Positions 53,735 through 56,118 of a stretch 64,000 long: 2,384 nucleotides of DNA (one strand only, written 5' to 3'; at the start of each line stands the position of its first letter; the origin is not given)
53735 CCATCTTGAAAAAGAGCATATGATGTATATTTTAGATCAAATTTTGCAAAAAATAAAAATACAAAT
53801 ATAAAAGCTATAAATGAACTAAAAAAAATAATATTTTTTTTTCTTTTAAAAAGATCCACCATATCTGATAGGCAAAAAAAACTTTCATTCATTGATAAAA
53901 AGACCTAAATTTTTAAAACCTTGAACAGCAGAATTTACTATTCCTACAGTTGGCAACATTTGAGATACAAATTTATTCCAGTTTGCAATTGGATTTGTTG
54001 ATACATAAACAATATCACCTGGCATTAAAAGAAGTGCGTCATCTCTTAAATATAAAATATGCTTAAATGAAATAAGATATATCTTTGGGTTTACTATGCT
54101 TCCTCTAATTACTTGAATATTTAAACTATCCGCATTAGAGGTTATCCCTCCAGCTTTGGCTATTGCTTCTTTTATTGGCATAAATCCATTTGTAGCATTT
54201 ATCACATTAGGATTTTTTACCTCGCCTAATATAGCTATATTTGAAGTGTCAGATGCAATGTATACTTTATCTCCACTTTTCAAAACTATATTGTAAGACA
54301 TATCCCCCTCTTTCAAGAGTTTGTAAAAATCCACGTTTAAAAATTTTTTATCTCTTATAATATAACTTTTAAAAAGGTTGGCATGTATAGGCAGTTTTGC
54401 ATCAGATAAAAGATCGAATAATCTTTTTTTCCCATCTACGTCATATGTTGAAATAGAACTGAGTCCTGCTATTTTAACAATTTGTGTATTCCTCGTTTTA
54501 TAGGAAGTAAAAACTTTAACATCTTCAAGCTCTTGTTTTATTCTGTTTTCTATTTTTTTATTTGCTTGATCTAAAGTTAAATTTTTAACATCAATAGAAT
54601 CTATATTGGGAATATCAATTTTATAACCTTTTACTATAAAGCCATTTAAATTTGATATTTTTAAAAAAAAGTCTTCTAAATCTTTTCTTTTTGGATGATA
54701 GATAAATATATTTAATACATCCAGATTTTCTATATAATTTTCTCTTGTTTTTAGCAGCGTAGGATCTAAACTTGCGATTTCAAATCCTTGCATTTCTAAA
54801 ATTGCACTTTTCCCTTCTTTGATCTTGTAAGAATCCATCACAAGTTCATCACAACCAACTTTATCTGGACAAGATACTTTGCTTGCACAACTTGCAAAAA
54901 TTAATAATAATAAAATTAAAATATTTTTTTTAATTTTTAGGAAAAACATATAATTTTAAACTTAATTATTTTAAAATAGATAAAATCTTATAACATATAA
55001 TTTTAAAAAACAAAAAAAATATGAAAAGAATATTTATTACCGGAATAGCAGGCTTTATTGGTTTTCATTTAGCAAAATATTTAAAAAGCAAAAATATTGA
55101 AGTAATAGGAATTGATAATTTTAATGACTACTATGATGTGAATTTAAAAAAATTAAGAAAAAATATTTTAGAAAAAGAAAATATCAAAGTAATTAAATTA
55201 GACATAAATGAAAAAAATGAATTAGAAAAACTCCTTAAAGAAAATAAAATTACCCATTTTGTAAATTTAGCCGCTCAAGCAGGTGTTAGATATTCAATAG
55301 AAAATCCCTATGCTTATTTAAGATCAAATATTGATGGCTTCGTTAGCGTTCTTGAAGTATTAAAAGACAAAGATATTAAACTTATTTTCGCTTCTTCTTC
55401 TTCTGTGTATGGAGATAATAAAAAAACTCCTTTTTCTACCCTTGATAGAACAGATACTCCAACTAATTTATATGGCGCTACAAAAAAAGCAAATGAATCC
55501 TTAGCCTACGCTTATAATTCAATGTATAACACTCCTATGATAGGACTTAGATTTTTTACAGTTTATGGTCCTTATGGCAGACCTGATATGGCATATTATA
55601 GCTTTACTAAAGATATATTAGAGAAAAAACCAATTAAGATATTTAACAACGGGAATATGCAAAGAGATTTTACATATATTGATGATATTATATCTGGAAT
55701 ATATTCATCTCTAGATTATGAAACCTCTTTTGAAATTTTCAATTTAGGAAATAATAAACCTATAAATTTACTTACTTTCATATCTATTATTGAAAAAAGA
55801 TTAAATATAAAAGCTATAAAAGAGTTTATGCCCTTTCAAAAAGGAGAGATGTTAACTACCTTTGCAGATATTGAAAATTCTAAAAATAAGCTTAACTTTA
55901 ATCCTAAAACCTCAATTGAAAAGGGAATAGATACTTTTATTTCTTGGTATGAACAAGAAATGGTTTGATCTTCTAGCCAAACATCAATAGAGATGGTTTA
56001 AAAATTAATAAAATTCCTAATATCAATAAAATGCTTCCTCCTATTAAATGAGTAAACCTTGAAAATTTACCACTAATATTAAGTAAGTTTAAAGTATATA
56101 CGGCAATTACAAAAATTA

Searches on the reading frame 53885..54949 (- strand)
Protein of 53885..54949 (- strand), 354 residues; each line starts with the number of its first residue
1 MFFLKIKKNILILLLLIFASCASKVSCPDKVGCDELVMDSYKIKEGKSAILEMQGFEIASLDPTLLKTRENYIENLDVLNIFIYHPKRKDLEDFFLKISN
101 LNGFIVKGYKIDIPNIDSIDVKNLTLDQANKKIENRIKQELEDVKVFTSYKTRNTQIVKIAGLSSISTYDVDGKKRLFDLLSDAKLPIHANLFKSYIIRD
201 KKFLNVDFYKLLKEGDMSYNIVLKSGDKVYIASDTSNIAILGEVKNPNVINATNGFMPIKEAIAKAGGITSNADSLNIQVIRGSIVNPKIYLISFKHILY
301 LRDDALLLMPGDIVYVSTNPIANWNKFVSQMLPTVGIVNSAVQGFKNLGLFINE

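Call 48: search_protein_families(library=pfam, proteins=[window:53885-54949:-], max_evalue=0.00001)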
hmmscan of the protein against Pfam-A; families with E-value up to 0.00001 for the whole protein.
window:53885-54949:- (354 aa): 3 families
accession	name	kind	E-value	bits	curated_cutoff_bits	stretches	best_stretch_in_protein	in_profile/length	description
PF22461.2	SLBB_2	-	2e-17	63.5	27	1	238-316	3-79/79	SLBB domain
PF10531.15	SLBB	-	3.9e-10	39.9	27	1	238-283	2-46/55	SLBB domain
PF02563.21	Poly_export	-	2.5e-06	28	28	0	73-147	9-73/77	Polysaccharide biosynthesis/export protein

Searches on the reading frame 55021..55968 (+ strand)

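Call 48: search_protein_families(library=pfam, proteins=[window:55021-55968:+], max_evalue=0.00001)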
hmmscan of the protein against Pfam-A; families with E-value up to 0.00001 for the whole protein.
window:55021-55968:+ (315 aa): 5 families
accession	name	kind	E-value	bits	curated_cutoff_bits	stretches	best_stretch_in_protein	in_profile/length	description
PF01370.27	Epimerase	-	1.7e-55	188.5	20.9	1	4-243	1-240/240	NAD dependent epimerase/dehydratase family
PF16363.11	GDP_Man_Dehyd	-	1.4e-51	176.3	27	1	5-304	1-330/332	GDP-mannose 4,6 dehydratase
PF04321.23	RmlD_sub_bind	-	1e-16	61.3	27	1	3-273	2-242/287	RmlD substrate binding domain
PF02719.21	Polysacc_synt_2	-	1.3e-14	54.5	20.2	1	4-255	1-241/293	Polysaccharide biosynthesis protein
PF01073.25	3Beta_HSD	-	5.9e-14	52.2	22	1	6-222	2-220/280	3-beta hydroxysteroid dehydrogenase/isomerase family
